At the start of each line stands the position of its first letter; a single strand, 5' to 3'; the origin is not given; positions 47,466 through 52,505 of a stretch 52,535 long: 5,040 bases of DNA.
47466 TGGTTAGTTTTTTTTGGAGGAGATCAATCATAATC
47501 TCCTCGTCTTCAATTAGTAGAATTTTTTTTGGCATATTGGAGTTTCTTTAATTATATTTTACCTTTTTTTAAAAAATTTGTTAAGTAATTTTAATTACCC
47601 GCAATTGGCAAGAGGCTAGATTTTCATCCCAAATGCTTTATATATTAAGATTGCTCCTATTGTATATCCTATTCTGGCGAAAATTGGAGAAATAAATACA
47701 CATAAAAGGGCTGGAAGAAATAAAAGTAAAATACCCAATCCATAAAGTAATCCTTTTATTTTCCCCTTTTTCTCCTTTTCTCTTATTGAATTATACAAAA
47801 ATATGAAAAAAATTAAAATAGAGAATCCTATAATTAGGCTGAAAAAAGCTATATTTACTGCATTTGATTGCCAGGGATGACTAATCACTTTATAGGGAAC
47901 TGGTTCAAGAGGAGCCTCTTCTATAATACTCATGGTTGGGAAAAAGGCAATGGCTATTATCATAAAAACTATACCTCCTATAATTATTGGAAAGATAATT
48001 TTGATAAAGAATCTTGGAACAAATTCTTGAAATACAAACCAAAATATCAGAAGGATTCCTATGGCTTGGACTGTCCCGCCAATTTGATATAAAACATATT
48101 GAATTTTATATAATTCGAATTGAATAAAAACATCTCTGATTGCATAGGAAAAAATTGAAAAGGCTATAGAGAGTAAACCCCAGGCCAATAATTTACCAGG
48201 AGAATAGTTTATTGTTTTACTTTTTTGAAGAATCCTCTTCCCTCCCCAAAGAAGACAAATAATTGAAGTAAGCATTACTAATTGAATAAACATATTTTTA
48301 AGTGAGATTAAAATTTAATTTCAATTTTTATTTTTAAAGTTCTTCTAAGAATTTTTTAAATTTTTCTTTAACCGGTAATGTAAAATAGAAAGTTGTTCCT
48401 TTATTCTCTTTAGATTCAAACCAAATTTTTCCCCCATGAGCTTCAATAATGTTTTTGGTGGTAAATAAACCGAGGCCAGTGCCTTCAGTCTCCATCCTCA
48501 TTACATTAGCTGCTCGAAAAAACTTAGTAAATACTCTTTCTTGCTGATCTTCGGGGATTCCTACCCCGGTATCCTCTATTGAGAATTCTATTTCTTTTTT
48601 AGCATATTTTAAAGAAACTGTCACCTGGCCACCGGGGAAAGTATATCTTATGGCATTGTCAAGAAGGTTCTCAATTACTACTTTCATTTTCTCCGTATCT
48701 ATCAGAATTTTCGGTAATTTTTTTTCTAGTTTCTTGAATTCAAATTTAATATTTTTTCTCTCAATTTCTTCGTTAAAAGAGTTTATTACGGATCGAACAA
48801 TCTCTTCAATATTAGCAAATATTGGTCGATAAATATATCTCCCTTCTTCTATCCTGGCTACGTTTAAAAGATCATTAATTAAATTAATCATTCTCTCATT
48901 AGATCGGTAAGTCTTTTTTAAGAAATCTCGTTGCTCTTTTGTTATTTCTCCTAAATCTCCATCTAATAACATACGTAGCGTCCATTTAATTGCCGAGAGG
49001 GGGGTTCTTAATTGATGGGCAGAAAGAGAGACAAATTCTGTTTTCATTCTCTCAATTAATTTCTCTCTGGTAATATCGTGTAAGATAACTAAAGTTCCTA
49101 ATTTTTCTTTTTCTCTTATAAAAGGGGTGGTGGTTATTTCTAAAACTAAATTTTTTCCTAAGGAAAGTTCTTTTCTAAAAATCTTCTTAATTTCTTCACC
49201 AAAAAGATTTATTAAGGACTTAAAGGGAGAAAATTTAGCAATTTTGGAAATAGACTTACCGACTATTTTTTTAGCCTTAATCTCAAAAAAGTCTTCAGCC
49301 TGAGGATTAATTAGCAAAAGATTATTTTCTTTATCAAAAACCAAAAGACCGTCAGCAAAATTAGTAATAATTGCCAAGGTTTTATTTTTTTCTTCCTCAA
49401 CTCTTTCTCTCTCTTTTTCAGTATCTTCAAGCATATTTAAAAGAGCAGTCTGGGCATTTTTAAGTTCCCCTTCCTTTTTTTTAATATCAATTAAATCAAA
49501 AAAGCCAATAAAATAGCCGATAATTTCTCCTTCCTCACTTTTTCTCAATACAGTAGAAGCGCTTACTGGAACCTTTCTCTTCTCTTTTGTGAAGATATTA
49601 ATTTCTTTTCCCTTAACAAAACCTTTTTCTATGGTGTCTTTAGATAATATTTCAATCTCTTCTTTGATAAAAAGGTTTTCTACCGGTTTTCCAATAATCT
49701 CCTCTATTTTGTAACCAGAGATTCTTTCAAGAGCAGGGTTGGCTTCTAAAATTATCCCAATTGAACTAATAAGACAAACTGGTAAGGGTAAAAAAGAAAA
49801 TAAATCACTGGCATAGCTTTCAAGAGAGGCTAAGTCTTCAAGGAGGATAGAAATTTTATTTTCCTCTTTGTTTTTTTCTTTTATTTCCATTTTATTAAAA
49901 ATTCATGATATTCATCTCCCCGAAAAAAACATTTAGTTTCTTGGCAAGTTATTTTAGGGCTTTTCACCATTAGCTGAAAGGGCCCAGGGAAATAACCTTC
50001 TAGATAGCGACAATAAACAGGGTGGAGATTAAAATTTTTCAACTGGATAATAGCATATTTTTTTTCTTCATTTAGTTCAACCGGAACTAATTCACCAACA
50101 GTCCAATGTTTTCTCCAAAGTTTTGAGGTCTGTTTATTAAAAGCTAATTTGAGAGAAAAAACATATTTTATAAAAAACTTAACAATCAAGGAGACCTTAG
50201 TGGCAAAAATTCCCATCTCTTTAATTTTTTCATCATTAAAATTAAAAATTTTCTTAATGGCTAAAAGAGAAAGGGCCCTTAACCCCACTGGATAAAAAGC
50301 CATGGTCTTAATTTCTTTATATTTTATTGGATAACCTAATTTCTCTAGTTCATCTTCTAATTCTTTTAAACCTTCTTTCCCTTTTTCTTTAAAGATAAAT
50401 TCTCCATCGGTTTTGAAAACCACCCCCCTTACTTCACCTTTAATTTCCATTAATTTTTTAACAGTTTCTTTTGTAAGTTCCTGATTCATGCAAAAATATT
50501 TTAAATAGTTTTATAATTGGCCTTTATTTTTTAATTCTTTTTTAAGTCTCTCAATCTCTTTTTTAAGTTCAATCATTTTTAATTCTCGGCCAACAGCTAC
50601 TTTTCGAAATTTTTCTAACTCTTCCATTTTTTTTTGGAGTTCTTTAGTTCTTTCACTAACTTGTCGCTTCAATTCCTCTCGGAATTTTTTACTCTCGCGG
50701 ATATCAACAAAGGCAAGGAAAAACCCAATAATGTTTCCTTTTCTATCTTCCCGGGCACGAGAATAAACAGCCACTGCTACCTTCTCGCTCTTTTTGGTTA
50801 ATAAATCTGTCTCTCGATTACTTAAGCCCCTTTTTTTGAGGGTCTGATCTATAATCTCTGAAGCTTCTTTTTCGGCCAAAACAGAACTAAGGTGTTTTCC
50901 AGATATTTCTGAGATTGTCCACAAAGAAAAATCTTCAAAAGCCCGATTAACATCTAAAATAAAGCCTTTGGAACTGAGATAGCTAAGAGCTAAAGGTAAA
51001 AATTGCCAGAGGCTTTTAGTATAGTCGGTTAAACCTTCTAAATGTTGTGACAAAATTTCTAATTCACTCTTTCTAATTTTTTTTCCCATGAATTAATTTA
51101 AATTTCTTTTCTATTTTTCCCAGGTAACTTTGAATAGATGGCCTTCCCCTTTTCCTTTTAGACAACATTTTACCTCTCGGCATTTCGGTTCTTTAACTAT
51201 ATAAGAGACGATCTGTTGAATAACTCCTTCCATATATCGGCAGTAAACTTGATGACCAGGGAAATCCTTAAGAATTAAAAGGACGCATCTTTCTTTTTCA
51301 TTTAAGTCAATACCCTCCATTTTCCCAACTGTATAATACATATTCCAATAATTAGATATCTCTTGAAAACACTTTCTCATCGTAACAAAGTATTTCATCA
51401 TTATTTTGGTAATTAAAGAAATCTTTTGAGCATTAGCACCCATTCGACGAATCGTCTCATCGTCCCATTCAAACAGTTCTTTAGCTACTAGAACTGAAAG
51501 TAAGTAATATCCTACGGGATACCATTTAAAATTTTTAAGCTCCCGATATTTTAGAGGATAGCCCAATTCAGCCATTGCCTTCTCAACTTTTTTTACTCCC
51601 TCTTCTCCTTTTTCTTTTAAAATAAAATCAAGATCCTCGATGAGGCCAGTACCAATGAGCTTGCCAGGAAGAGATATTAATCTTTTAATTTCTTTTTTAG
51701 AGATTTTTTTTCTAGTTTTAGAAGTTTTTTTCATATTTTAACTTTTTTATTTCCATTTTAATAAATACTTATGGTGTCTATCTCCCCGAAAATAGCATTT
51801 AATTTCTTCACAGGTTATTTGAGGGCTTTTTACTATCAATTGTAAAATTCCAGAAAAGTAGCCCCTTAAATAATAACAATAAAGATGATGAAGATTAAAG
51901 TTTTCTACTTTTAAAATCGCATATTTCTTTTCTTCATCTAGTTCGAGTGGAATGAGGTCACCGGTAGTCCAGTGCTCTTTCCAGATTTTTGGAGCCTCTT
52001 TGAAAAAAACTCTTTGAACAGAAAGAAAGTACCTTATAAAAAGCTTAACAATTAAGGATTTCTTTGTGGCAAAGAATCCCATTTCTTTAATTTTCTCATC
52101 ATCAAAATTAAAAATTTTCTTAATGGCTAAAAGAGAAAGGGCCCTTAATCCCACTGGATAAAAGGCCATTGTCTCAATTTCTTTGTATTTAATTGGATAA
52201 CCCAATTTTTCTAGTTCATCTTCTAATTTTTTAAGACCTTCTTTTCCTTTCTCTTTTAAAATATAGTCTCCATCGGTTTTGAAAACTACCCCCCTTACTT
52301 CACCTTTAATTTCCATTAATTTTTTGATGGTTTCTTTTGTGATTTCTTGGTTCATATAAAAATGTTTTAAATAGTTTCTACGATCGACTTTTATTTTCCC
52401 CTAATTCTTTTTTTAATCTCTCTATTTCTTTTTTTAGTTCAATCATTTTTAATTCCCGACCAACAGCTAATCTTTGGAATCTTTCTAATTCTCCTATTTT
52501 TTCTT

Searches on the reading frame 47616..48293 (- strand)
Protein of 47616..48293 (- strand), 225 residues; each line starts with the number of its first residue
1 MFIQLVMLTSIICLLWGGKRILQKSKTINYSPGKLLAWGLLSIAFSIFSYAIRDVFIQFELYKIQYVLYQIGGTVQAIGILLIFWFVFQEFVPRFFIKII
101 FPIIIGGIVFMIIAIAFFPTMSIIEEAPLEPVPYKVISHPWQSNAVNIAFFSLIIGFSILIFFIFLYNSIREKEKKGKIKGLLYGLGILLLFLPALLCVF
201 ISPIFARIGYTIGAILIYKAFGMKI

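Call 76: search_protein_families(library=pfam, max_evalue=0.001, proteins=[window:47616-48293:-])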
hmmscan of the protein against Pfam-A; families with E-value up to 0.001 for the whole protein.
window:47616-48293:- (225 aa): 1 family
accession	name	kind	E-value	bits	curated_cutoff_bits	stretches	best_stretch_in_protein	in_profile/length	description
PF13425.11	O-antigen_lig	-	0.00021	20.7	31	1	148-219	217-288/462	O-antigen ligase like membrane protein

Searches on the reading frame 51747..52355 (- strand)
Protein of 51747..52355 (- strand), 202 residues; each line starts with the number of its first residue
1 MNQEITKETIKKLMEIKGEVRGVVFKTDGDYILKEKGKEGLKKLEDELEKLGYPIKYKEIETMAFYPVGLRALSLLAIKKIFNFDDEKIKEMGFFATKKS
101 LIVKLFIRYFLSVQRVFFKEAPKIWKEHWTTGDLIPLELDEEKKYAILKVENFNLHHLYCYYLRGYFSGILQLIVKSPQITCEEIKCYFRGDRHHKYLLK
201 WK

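Call 78: find_encoding_contigs(protein=window:51747-52355:-, flank=10000, max_places=2)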
Protein window:51747-52355:- (202 aa): 1 contig read that carries it; 1 place shown.
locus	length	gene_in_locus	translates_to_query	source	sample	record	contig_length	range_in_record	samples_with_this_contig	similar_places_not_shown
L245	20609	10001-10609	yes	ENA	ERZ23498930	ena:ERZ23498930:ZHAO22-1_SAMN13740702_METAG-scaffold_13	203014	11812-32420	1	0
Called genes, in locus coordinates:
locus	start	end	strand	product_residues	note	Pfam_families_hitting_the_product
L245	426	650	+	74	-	-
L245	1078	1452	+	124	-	-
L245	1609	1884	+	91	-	-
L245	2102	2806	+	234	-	-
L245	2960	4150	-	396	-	PF00932:LTD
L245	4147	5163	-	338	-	PF06068:TIP49 (weak), PF05496:RuvB_N, PF00004:AAA, PF07728:AAA_5 (faint), PF17864:AAA_lid_4, PF05491:WHD_RuvB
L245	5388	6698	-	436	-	PF00437:T2SSE, PF25199:nSTAND_NTPase5 (weak)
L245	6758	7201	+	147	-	PF02367:TsaE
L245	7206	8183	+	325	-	PF02739:5_3_exonuc_N, PF01367:5_3_exonuc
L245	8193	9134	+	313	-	-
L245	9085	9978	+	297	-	-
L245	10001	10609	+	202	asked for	-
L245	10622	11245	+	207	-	-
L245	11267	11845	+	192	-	PF00989:PAS (weak), PF08448:PAS_4 (weak), PF13426:PAS_9 (weak)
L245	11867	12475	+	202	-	-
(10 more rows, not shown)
